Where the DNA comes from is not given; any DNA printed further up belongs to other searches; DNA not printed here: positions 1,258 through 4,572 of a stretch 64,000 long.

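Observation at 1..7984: Conjugative T4SS module ends directly against core genes with no recombinase in view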

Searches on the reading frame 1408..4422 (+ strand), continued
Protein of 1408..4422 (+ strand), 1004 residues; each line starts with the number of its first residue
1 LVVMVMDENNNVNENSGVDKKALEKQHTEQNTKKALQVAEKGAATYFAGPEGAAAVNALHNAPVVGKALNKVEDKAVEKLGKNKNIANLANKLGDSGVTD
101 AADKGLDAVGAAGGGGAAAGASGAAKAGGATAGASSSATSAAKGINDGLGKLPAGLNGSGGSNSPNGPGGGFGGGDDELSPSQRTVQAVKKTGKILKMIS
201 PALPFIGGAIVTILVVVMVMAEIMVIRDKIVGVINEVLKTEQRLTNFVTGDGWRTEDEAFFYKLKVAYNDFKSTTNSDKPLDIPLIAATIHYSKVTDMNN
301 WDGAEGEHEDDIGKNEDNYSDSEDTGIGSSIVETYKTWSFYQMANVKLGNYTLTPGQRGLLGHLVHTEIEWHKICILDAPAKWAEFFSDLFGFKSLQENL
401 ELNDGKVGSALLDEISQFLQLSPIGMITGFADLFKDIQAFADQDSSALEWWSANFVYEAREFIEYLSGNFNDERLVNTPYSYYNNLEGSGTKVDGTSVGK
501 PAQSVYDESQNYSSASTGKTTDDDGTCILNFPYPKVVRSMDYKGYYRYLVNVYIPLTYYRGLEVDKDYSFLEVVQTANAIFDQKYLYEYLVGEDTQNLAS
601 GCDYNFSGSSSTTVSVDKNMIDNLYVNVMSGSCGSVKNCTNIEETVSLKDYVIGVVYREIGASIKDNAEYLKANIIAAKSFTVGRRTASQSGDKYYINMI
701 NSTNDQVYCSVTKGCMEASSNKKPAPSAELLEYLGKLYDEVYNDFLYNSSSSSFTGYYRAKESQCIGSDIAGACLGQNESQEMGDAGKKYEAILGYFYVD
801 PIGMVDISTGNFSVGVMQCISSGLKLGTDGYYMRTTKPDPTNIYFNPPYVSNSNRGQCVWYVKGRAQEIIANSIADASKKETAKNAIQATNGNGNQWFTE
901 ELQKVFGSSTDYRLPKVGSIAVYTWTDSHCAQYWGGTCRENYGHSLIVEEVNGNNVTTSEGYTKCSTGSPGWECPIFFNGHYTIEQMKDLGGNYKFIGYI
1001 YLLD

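Call 38: search_dna_similar(query=L001:8176-9957:+, collection=plasmids, mode=protein, max_rows=15)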
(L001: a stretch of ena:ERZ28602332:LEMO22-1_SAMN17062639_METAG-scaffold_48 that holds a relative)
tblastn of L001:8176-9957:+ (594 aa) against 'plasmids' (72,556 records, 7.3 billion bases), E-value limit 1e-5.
Records with a match: 2709; places in all: 2758; records where one place covers at least 80% of the query: 2178.
Best place of each record, by identity: <60% 2709.
By first word of the organism name: Enterococcus 763; Bacillus 600; Staphylococcus 244; Clostridium 118; Lactiplantibacillus 95; Lactococcus 83; Listeria 67; Citrobacter 56; Lacticaseibacillus 47; Priestia 43; and 143 more.
By predicted mobility (MOB-suite, as given by PLSDB): conjugative 1661; non-mobilizable 617; mobilizable 431.
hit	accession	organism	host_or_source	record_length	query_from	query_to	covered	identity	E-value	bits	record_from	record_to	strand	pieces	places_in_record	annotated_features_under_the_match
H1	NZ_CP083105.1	Bacillus thuringiensis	whole organism,Biopesticide DiPel DF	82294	7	593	99%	28.8%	4e-71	256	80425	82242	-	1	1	none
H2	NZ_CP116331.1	Bacillus thuringiensis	soil sample,soil sample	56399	7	593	99%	28.8%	4e-71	256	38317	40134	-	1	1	DUF87 domain-containing protein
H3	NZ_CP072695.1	Bacillus thuringiensis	whole organism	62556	7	593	99%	28.8%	4e-71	256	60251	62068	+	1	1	DUF87 domain-containing protein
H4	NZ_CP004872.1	Bacillus thuringiensis serovar kurstaki str. HD-1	soil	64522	7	593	99%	28.8%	4e-71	256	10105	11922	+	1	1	DUF87 domain-containing protein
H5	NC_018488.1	Bacillus thuringiensis HD-771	-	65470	7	593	99%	28.8%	4e-71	256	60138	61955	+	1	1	DUF87 domain-containing protein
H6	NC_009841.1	Bacillus thuringiensis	-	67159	7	593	99%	28.8%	4e-71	256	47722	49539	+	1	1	DUF87 domain-containing protein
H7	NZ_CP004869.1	Bacillus thuringiensis serovar kurstaki str. YBT-1520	soil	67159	7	593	99%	28.8%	4e-71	256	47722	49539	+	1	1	DUF87 domain-containing protein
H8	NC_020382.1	Bacillus thuringiensis serovar thuringiensis str. IS5056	-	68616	7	593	99%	28.8%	4e-71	256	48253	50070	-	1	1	DUF87 domain-containing protein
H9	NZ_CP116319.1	Bacillus thuringiensis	soil sample,soil sample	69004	7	593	99%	28.8%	4e-71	256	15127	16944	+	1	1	DUF87 domain-containing protein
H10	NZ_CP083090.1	Bacillus thuringiensis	whole organism,Biopesticide B401/B402 ...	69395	7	593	99%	28.8%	4e-71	256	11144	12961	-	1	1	DUF87 domain-containing protein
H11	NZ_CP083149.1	Bacillus thuringiensis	whole organism,Biopesticide Agree WP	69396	7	593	99%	28.8%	4e-71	256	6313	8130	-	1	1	DUF87 domain-containing protein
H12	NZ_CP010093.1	Bacillus thuringiensis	Dendrolimus sibericus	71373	7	593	99%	28.8%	4e-71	256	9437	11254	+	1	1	DUF87 domain-containing protein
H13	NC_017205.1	Bacillus thuringiensis serovar chinensis CT-43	-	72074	7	593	99%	28.8%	4e-71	256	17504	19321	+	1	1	DUF87 domain-containing protein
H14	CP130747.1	Bacillus thuringiensis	rhizhosphere soil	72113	7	593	99%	28.8%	4e-71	256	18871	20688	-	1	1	DUF87 domain-containing protein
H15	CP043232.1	Bacillus thuringiensis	whole organism,soil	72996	7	593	99%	28.8%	4e-71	256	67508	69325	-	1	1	DUF87 domain-containing protein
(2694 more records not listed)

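Call 39: get_annotated_region(hit=H7, flank=20000)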
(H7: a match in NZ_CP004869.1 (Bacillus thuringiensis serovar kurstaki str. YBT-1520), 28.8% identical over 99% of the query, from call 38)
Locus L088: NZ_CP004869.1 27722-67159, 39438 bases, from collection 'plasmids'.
description: Bacillus thuringiensis serovar kurstaki str. YBT-1520 plasmid pBMB67, complete sequence
organism: Bacillus thuringiensis serovar kurstaki str. YBT-1520 (NCBI taxid 570416)
taxonomy: Bacteria; Bacillota; Bacilli; Bacillales; Bacillaceae; Bacillus; Bacillus thuringiensis; Bacillus thuringiensis serovar kurstaki str. YBT-1520
host: -; source: soil; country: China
typing (MOB-suite, as given by PLSDB): conjugative; replicon rep_cluster_169,rep_cluster_1721; relaxase MOBP; mating-pair formation MPF_T
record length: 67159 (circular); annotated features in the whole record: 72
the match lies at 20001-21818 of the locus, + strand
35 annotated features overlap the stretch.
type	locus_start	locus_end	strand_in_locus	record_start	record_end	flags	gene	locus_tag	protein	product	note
CDS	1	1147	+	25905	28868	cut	-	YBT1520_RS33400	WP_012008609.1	Tn3 family transposase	-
CDS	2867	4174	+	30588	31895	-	ltrA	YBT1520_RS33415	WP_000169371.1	group II intron reverse transcriptase/maturase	GO:0000373 - Group II intron splicing [Evidence IEA]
CDS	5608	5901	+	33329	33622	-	-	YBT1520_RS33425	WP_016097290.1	AbrB/MazE/SpoVT family DNA-binding domain-containing protein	-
CDS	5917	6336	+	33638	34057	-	-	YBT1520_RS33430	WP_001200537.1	type II toxin-antitoxin system VapC family toxin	-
CDS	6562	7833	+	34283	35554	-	-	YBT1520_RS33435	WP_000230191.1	ParM/StbA family protein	GO:0030541 - plasmid partitioning [Evidence IEA]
CDS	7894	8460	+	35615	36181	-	-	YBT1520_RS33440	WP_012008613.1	hypothetical protein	-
CDS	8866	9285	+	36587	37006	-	-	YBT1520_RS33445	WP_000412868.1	hypothetical protein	-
CDS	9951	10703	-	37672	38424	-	istB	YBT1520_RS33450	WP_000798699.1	IS21-like element IS232 family helper ATPase IstB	-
CDS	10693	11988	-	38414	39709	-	istA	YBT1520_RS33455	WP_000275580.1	IS21-like element IS232 family transposase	GO:0006313 - DNA transposition [Evidence IEA]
CDS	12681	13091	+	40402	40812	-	-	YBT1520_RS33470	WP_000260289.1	hypothetical protein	-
CDS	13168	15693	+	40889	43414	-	mobP3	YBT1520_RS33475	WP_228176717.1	MobP3 family relaxase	-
CDS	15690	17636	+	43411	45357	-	-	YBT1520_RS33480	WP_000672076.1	VirD4-like conjugal transfer protein, CD1115 family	-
CDS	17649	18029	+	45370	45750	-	-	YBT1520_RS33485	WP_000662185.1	hypothetical protein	-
CDS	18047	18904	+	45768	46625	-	-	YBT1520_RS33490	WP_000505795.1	conjugal transfer protein TrbL family protein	-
CDS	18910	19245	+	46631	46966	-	-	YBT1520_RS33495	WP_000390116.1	PrgI family mobile element protein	-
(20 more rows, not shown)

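Call 51: search_protein_families(library=pfam, alignment_id=A2, max_evalue=0.1)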
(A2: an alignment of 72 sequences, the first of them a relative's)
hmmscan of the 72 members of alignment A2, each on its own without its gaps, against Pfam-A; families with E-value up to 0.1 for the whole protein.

A. member 1, L001:4744-5106:+ (121 aa): 4 families
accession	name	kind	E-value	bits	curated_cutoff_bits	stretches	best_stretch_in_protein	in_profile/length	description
PF10318.15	7TM_GPCR_Srh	-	0.0093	15.5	26.3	1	25-97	188-257/302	Serpentine type 7TM GPCR chemoreceptor Srh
PF00001.26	7tm_1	-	0.013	15.4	30.5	1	25-92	149-221/260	7 transmembrane receptor (rhodopsin family)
PF25129.1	Pyr4-TMTC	-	0.04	14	27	1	29-97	61-130/227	Pyr4-like transmembrane terpene cyclases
PF04144.18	SCAMP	-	0.088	13.5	27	0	61-112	16-68/172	SCAMP family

B. families by the number of members that match (of 72 scanned): 94 families (the first 25 are shown)
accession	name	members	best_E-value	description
PF18895.5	T4SS_pilin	47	4.2e-05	Type IV secretion system pilin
PF00001.26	7tm_1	18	0.0011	7 transmembrane receptor (rhodopsin family)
PF04789.21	DUF621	16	0.00025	Protein of unknown function (DUF621)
PF10318.15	7TM_GPCR_Srh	15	0.0013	Serpentine type 7TM GPCR chemoreceptor Srh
PF17319.7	DUF5362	9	0.001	Family of unknown function (DUF5362)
PF07331.16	TctB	9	0.0024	Tripartite tricarboxylate transporter TctB family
PF24357.1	TMD0_ABC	9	0.0033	ABC transporter TMD0 domain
PF19554.4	DUF6077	9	0.0059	Family of unknown function (DUF6077)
PF05987.18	DUF898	8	0.016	Bacterial protein of unknown function (DUF898)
PF01534.23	Frizzled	7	0.017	Frizzled/Smoothened family membrane region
PF19300.4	BPD_transp_1_N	6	0.0095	Binding-prot-dependent transport system membrane comp, N-term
PF03553.21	Na_H_antiporter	5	0.00029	Na+/H+ antiporter family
PF07811.17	TadE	5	0.00054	TadE-like protein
PF06195.18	DUF996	5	0.0044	Protein of unknown function (DUF996)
PF01741.23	MscL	5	0.0053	Large-conductance mechanosensitive channel, MscL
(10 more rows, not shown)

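Call 60: search_solved_structures(query=window:1423-4419:+, max_evalue=0.01)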
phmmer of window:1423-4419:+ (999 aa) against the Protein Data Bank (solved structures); distinct sequences matched with E-value up to 0.01: 1.
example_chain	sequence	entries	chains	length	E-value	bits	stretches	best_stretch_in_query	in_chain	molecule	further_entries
9h68_A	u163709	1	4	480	0.0038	18.4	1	643-834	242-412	Spore cortex-lytic enzyme pre-pro-form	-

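Call 68: find_encoding_contigs(protein=P0012, flank=10000, max_places=2)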
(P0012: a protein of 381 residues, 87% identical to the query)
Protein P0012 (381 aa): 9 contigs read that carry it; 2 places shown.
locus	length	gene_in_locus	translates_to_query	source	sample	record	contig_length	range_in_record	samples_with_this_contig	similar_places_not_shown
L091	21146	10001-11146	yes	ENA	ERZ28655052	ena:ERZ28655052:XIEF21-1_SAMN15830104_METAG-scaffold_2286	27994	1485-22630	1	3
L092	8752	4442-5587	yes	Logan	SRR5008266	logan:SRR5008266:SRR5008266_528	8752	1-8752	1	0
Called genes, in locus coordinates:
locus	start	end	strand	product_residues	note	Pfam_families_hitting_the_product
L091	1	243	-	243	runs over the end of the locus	PF01416:PseudoU_synth_1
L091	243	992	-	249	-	PF02361:CbiQ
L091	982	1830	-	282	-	PF02463:SMC_N (weak), PF00005:ABC_tran, PF13304:AAA_21 (weak)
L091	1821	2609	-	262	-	PF02463:SMC_N (weak), PF13555:AAA_29 (faint), PF00005:ABC_tran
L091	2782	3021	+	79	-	PF12844:HTH_19, PF13560:HTH_31, PF01381:HTH_3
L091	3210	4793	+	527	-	-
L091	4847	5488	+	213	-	-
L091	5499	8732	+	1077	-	-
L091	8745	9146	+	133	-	PF17424:DUF5411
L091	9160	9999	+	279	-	PF16976:RcpC (weak)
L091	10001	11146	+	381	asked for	PF00437:T2SSE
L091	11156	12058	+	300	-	-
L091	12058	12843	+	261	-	-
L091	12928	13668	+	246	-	PF00005:ABC_tran, PF13555:AAA_29 (faint)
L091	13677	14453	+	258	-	PF01061:ABC2_membrane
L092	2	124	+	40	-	?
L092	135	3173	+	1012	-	-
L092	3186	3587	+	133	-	PF17424:DUF5411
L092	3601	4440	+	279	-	PF16976:RcpC (weak)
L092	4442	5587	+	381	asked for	PF00437:T2SSE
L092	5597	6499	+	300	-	-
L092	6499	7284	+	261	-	-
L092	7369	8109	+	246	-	PF00005:ABC_tran, PF13555:AAA_29 (faint)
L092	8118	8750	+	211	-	?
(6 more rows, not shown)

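Call 84: search_solved_structures(query=A4, max_evalue=1)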
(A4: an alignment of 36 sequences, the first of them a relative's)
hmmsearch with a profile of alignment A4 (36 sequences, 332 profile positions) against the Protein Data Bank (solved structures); distinct sequences matched with E-value up to 1: 3.
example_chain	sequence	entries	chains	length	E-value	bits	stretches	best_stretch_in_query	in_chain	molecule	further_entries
3l39_A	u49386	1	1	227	0.12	14.8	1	72-163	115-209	Putative PhoU-like phosphate regulatory protein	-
4bhd_A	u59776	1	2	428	0.32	13.4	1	255-322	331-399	SERINE HYDROXYMETHYLTRANSFERASE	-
4uqv_A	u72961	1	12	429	0.32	13.4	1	255-322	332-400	SERINE HYDROXYMETHYLTRANSFERASE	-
